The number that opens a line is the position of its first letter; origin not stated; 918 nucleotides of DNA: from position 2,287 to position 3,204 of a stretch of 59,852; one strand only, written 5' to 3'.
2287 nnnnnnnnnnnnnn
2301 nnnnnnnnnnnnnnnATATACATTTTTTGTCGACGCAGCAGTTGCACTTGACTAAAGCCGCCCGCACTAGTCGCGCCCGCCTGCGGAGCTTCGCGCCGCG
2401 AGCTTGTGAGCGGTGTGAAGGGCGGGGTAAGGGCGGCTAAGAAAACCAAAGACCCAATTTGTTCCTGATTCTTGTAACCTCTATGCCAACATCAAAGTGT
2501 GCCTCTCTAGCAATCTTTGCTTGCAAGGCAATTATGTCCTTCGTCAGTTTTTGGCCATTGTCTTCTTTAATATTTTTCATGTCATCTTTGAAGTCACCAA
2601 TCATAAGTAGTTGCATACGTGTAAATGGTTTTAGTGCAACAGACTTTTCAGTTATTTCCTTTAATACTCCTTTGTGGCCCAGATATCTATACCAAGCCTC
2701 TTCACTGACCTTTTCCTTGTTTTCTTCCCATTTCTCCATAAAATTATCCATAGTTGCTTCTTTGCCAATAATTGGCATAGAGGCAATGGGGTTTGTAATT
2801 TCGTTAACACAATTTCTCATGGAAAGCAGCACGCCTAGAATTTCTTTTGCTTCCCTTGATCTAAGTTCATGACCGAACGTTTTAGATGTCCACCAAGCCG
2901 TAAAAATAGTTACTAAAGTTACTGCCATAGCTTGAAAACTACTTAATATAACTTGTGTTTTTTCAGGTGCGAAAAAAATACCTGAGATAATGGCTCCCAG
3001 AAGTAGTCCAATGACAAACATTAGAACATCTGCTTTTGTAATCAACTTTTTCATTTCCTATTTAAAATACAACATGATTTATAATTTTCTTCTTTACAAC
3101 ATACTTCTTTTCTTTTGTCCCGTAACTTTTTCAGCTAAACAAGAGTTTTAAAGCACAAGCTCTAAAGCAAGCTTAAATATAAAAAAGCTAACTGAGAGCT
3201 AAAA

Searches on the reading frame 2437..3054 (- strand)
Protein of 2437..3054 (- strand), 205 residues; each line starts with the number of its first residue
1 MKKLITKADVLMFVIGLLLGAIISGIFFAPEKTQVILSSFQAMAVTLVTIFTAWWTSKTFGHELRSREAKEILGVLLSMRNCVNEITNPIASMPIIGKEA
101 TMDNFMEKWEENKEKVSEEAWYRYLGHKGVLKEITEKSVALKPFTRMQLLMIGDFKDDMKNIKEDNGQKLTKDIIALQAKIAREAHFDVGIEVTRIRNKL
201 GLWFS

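Call 5: search_protein_families(library=pfam, proteins=[window:2437-3054:-], max_evalue=0.01)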
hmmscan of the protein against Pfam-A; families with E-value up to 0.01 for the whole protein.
window:2437-3054:- (205 aa): 0 families

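Call 9: search_protein_families(library=phrogs, proteins=[window:2437-3054:-], max_evalue=0.01)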
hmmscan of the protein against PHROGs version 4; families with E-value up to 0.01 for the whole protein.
window:2437-3054:- (205 aa): 0 families

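Call 36: search_protein_families(library=pfam, proteins=[window:2437-3054:-], max_evalue=1)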
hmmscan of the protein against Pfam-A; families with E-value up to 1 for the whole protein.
window:2437-3054:- (205 aa): 1 family
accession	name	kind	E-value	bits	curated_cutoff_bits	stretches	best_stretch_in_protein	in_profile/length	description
PF12732.12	YtxH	-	0.28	12.1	37.5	1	11-32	2-22/71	YtxH-like protein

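Call 50: search_protein_families(library=padloc, proteins=[window:2437-3054:-], max_evalue=0.01)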
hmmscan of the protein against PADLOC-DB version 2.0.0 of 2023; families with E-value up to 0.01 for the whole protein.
window:2437-3054:- (205 aa): 0 families

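Call 51: find_homologous_proteins(query=window:2437-3054:-, max_evalue=0.01)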
Query window:2437-3054:- (205 aa): 5 proteins with E <= 0.01 among 196 candidates.
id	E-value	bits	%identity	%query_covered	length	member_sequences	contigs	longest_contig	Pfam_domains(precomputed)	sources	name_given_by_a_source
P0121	4.1e-129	446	100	100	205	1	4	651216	-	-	-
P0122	1.0e-32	132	38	94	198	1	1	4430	-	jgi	jgi:hypothetical protein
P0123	1.2e-30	125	36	93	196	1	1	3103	-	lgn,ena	-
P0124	3.5e-27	114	34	97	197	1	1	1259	-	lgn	-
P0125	1.6e-26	111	36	97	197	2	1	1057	-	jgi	jgi:hypothetical protein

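Call 52: find_encoding_contigs(protein=window:2437-3054:-, flank=10000, max_places=6)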
Protein window:2437-3054:- (205 aa): 4 contigs read that carry it; 4 places shown.
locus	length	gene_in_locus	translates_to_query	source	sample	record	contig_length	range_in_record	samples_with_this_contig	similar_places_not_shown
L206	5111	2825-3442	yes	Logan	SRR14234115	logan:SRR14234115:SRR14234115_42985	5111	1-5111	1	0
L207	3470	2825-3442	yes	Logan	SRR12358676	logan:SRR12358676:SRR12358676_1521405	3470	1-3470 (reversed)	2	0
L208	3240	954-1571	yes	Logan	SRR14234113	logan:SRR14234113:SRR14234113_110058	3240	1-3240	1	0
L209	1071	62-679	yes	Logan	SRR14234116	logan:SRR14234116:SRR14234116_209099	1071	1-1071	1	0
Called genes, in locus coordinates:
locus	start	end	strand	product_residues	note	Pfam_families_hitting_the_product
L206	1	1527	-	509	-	?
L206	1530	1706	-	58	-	-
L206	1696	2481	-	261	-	PF20199:RepSA (faint), PF23343:REP_ORF2-G2P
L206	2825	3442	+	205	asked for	-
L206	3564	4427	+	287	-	PF11599:AviRa (faint), PF01170:UPF0020 (faint), PF08241:Methyltransf_11 (faint), PF13649:Methyltransf_25 (faint), PF13847:Methyltransf_31 (faint), PF01555:N6_N4_Mtase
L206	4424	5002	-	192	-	PF18275:His_Me_b4a2, PF02945:Endonuclease_7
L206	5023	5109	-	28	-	?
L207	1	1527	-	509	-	?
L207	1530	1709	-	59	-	-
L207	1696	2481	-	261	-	PF20199:RepSA (faint), PF23343:REP_ORF2-G2P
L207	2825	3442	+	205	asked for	-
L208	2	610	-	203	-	?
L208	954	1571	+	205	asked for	-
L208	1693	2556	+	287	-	PF11599:AviRa (faint), PF01170:UPF0020 (faint), PF08241:Methyltransf_11 (faint), PF13649:Methyltransf_25 (faint), PF13847:Methyltransf_31 (faint), PF01555:N6_N4_Mtase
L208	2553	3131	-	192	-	PF18275:His_Me_b4a2, PF02945:Endonuclease_7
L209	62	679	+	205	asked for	-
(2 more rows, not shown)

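Call 75: predict_structure(alignment_id=A4)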
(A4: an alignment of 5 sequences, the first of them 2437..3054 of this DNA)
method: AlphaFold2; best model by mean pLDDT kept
length: 205 residues; sequences in the alignment: 5
mean_pLDDT: 78.0   pTM: 0.58
mean pLDDT of the five models: 78.0, 77.9, 77.0, 73.6, 73.3
residues with pLDDT >= 90: 29; 70-90: 133; 50-70: 38; < 50: 5
segments of 3 or more residues with pLDDT < 50: 1-3
pLDDT, mean of each block of 10 residues (from residue 1): 58 76 74 74 75 72 78 92 88 68 80 88 91 84 84 73 86 89 73 70 52
secondary structure, 60 per line:
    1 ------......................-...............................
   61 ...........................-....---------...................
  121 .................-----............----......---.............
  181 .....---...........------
elements in order: H7-28 H30-87 H89-92 H102-137 H143-154 H159-164 H168-185 H189-199

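Call 78: fold_search(model_id=the predicted structure, library=pdb)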
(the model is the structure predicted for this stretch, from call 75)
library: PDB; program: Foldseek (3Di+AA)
matches with E <= 10: 324; with E <= 0.001: 0
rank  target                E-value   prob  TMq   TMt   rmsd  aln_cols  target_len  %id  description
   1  8e2i_E                2.6e-01  0.33  0.22  0.26  28.6       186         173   15  Cryo-EM structure of BIRC6/Smac (released 2023-02-15)
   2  9m08_C                3.2e-01  0.66  0.30  0.37   8.6       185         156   10  Structure of outer membrane lipoprotein QseG and histidine kinase QseE complex (released 2025-11-19)
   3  2lig_A                3.2e-01  0.33  0.22  0.27  11.5       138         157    8  THREE-DIMENSIONAL STRUCTURES OF THE LIGAND-BINDING DOMAIN OF THE BACTERIAL ASPARTATE RECEPTOR WITH AND WITHOUT A LIGAN (released 1995-09-15)
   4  9qwr_B                3.5e-01  0.41  0.27  0.31  25.4       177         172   12  MIC60 helical bundle dimer (released 2026-02-25)
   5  4tx5_A                4.1e-01  0.25  0.22  0.26  27.4       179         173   12  Crystal structure of Smac-DIABLO (in space group P65) (released 2015-07-15)
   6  6jx6_B                4.4e-01  0.28  0.22  0.29  16.7       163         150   15  Tetrameric form of Smac (released 2019-12-04)
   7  6jx6_C                5.1e-01  0.20  0.20  0.26  23.2       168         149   13  Tetrameric form of Smac (released 2019-12-04)
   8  7sat_A                5.1e-01  0.16  0.20  0.19  22.2       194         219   11  Structure of PorLM, the proton-powered motor that drives Type IX protein secretion (released 2022-03-23)
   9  1few                  5.4e-01  0.21  0.23  0.27  27.3       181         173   15  CRYSTAL STRUCTURE OF SMAC/DIABLO (released 2000-09-13)
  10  3atp_B                5.7e-01  0.18  0.21  0.24  11.5       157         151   13  Structure of the ligand binding domain of the bacterial serine chemoreceptor Tsr with ligand (released 2011-10-19)
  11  1lih                  6.0e-01  0.28  0.25  0.30  11.0       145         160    8  THREE-DIMENSIONAL STRUCTURES OF THE LIGAND-BINDING DOMAIN OF THE BACTERIAL ASPARTATE RECEPTOR WITH AND WITHOUT A LIGAND (released 1995-09-15)
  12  4tx5_B                6.0e-01  0.20  0.21  0.25  25.5       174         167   11  Crystal structure of Smac-DIABLO (in space group P65) (released 2015-07-15)
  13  6jx6_D                7.8e-01  0.16  0.21  0.28  17.9       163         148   14  Tetrameric form of Smac (released 2019-12-04)
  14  7xge_A                8.3e-01  0.25  0.25  0.29  11.2       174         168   11  Crystal structure of MCL-1 in complex with computationally designed inhibitor protein (released 2022-07-20)
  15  7xgg_A                8.7e-01  0.21  0.24  0.30  13.2       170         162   11  Crystal structure of BCL-xL in complex with computationally designed inhibitor protein (released 2022-07-20)
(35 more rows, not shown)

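Call 79: fold_search(model_id=the predicted structure, library=viral)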
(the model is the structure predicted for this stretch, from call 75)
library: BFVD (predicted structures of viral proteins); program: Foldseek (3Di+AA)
matches with E <= 10: 406; with E <= 0.001: 0
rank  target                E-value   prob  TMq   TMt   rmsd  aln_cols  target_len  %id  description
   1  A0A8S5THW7            3.3e-02  0.89  0.30  0.32  10.7       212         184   15  Uncharacterized protein [Siphoviridae sp. ct6Ob18]
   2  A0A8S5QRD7            4.3e-02  0.44  0.20  0.18  13.5       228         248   14  Uncharacterized protein [Myoviridae sp. ctoNH1]
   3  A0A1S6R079            6.6e-02  0.54  0.22  0.19  19.6       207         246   15  RNA dependent RNA polymerase P1 (Fragment) [Nectarine stem pitting associated virus]
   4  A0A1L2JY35            9.6e-02  1.00  0.46  0.57   6.1       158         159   13  Uncharacterized protein [Aeribacillus phage AP45]
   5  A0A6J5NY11            1.1e-01  0.94  0.40  0.21   7.9       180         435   13  Uncharacterized protein [uncultured Caudovirales phage]
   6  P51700                2.1e-01  0.30  0.22  0.22  14.0       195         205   12  Uncharacterized 23.2 kDa protein in int-C1 intergenic region [Haemophilus phage HP1 (strain HP1c1)]
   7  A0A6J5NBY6            2.8e-01  0.80  0.38  0.24  12.5       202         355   10  Uncharacterized protein [uncultured Caudovirales phage]
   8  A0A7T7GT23            3.8e-01  0.72  0.37  0.16  13.9       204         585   10  (no name in the UniProt tables at hand)
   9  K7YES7                3.8e-01  0.51  0.30  0.19  12.9       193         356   10  Uncharacterized protein [Megavirus courdo11]
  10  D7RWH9                3.8e-01  0.35  0.28  0.25  22.3       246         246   11  (no name in the UniProt tables at hand)
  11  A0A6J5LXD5            4.0e-01  0.66  0.35  0.19  17.4       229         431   13  Uncharacterized protein [uncultured Caudovirales phage]
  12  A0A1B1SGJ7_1          4.3e-01  0.28  0.22  0.06  13.4       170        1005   12  (no name in the UniProt tables at hand)
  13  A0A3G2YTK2            4.5e-01  0.25  0.23  0.27  11.4       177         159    8  (no name in the UniProt tables at hand)
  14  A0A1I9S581            4.5e-01  0.23  0.22  0.05  17.4       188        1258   10  (no name in the UniProt tables at hand)
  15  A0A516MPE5            5.0e-01  0.33  0.26  0.18  21.0       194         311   11  (no name in the UniProt tables at hand)
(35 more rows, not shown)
